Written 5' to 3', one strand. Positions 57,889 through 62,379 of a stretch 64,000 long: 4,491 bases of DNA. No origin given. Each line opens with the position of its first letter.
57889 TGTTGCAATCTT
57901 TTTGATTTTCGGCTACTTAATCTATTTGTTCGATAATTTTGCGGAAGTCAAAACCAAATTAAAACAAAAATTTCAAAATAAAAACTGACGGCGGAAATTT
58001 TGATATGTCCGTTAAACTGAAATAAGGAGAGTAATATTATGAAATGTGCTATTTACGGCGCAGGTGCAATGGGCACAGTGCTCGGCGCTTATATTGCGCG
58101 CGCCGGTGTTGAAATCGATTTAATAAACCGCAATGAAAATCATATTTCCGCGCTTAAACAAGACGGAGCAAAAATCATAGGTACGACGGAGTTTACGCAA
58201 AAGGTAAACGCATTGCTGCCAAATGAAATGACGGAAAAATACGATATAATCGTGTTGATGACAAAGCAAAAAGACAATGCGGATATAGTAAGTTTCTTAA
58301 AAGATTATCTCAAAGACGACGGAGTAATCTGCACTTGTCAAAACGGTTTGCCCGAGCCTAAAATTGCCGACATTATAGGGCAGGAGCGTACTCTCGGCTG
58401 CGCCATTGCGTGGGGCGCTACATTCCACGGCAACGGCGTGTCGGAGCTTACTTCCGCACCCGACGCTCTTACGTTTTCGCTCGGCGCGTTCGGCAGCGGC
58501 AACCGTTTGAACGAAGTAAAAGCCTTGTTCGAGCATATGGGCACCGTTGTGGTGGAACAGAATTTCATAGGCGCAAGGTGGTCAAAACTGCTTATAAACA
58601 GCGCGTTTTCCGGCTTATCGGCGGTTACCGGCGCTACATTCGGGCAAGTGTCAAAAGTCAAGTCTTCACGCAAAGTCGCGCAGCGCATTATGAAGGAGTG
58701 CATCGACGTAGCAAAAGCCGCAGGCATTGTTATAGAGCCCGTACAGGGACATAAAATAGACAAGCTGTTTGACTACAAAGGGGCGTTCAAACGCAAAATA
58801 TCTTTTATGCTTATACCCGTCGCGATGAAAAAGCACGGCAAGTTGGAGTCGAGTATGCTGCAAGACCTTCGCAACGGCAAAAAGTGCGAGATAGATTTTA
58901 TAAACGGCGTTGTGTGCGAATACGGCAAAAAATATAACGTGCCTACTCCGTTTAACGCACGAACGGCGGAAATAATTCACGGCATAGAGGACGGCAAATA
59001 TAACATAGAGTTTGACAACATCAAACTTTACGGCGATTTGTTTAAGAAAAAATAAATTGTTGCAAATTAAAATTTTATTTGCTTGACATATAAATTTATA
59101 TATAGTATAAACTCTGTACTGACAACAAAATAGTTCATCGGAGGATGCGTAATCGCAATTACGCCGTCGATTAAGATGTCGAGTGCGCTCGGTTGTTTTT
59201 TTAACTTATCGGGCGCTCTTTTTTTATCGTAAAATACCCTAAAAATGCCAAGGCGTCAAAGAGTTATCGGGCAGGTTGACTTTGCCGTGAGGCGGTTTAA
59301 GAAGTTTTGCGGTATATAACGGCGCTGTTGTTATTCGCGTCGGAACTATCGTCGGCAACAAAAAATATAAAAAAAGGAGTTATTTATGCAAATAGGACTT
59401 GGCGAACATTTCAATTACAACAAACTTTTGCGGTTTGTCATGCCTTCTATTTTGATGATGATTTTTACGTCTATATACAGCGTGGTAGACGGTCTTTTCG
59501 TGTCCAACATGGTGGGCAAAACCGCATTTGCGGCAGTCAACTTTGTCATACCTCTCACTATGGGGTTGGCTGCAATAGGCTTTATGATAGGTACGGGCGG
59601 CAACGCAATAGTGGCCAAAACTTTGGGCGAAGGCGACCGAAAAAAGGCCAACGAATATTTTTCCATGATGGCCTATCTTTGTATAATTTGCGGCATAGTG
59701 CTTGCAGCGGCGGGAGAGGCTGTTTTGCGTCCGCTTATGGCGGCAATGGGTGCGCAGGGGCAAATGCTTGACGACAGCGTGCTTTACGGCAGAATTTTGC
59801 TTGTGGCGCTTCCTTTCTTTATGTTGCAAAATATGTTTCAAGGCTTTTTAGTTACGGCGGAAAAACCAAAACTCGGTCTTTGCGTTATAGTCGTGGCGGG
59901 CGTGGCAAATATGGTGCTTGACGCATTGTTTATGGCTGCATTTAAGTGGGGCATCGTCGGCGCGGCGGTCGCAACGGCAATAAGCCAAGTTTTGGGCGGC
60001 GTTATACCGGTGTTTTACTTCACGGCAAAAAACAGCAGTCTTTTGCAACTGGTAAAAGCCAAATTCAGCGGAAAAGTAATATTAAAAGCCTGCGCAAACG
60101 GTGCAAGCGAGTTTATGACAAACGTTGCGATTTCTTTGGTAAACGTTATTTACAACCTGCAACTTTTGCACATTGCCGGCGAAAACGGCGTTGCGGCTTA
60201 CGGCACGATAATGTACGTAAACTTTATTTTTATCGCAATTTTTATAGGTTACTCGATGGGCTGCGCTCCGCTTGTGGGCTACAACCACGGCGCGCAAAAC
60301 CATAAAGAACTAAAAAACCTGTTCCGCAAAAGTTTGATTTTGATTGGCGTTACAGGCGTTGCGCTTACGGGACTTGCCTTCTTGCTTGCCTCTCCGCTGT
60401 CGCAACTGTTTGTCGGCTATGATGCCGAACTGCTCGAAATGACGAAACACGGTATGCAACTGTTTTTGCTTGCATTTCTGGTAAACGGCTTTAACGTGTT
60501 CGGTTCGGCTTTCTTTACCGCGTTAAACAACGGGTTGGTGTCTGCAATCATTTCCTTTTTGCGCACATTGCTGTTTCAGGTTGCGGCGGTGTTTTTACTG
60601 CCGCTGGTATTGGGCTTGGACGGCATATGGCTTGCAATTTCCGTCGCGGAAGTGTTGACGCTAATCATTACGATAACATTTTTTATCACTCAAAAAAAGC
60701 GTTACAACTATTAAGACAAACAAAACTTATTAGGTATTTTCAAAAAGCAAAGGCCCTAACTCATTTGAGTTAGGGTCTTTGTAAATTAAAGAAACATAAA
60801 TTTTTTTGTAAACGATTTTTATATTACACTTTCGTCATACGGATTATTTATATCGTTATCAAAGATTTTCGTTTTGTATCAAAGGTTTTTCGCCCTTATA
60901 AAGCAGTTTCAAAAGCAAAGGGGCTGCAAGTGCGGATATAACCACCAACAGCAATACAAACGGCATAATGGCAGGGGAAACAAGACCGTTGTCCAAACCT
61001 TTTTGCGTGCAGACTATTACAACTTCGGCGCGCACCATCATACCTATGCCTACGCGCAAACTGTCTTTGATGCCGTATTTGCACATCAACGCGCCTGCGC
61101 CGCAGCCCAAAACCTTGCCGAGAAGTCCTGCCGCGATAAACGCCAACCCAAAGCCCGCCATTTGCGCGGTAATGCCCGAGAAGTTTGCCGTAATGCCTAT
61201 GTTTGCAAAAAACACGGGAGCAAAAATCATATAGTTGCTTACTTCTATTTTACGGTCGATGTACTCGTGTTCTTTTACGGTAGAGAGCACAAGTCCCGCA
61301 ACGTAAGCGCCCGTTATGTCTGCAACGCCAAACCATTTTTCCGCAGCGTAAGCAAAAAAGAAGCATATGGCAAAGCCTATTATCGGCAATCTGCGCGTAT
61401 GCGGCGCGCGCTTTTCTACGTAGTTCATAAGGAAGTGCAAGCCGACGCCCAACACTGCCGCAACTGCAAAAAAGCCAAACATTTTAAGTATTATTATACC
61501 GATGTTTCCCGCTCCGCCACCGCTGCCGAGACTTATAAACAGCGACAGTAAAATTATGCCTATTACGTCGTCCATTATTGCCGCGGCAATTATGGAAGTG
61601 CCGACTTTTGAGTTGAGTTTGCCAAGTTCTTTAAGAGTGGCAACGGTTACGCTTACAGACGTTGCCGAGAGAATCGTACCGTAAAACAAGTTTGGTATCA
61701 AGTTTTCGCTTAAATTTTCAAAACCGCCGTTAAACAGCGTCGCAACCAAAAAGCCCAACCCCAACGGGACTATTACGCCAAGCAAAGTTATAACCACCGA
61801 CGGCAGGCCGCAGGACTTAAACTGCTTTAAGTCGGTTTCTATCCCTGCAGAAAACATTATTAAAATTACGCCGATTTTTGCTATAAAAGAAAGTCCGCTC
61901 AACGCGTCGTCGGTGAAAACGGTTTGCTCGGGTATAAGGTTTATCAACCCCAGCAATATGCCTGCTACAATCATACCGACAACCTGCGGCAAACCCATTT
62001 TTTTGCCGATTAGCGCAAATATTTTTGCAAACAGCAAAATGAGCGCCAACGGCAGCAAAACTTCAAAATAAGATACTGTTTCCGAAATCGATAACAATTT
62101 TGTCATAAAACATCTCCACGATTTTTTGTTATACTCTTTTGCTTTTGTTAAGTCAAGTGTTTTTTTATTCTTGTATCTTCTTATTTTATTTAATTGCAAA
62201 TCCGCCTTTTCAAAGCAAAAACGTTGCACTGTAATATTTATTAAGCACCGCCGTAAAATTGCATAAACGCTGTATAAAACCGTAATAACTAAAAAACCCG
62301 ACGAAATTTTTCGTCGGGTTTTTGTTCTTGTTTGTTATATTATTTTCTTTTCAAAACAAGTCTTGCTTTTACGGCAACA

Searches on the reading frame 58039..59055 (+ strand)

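Call 74: search_protein_families(library=pfam, proteins=[window:58039-59055:+], max_evalue=0.00001)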
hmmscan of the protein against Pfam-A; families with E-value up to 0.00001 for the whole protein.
window:58039-59055:+ (338 aa): 3 families
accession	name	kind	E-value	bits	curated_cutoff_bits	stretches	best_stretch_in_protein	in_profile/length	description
PF08546.17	ApbA_C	-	7.7e-32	110.7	22.7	1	175-317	1-125/125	Ketopantoate reductase PanE/ApbA C terminal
PF02558.23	ApbA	-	7.5e-25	87.7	22.2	1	4-146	2-145/150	Ketopantoate reductase PanE/ApbA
PF03446.21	NAD_binding_2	-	1.6e-07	31.9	21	1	3-172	2-157/161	NAD binding domain of 6-phosphogluconate dehydrogenase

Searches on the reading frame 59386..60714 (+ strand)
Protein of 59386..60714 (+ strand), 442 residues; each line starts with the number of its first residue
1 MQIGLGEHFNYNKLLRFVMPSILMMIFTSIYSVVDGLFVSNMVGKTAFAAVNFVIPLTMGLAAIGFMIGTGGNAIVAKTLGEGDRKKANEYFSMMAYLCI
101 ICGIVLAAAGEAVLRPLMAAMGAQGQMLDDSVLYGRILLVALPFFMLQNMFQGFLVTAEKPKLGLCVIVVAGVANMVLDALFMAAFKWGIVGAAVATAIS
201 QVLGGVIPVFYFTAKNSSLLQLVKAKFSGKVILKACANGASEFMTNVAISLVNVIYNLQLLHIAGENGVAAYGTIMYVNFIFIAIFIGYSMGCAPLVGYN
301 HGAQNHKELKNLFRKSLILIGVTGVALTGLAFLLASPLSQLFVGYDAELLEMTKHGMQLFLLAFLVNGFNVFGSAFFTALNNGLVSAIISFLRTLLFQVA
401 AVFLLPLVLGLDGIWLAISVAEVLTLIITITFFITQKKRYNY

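Call 74: search_protein_families(library=pfam, proteins=[window:59386-60714:+], max_evalue=0.00001)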
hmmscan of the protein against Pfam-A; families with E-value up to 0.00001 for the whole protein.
window:59386-60714:+ (442 aa): 1 family
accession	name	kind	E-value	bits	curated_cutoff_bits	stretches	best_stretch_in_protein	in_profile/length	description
PF01554.23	MatE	-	4.6e-44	150.4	24.9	2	20-180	1-160/161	MatE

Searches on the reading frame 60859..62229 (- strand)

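Call 74: search_protein_families(library=pfam, proteins=[window:60859-62229:-], max_evalue=0.00001)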
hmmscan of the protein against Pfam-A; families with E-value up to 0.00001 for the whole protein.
window:60859-62229:- (456 aa): 1 family
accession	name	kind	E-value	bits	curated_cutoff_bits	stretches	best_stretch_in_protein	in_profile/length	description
PF00999.27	Na_H_Exchanger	-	5.2e-61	207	26.2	1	63-442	2-371/375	Sodium/hydrogen exchanger, transmembrane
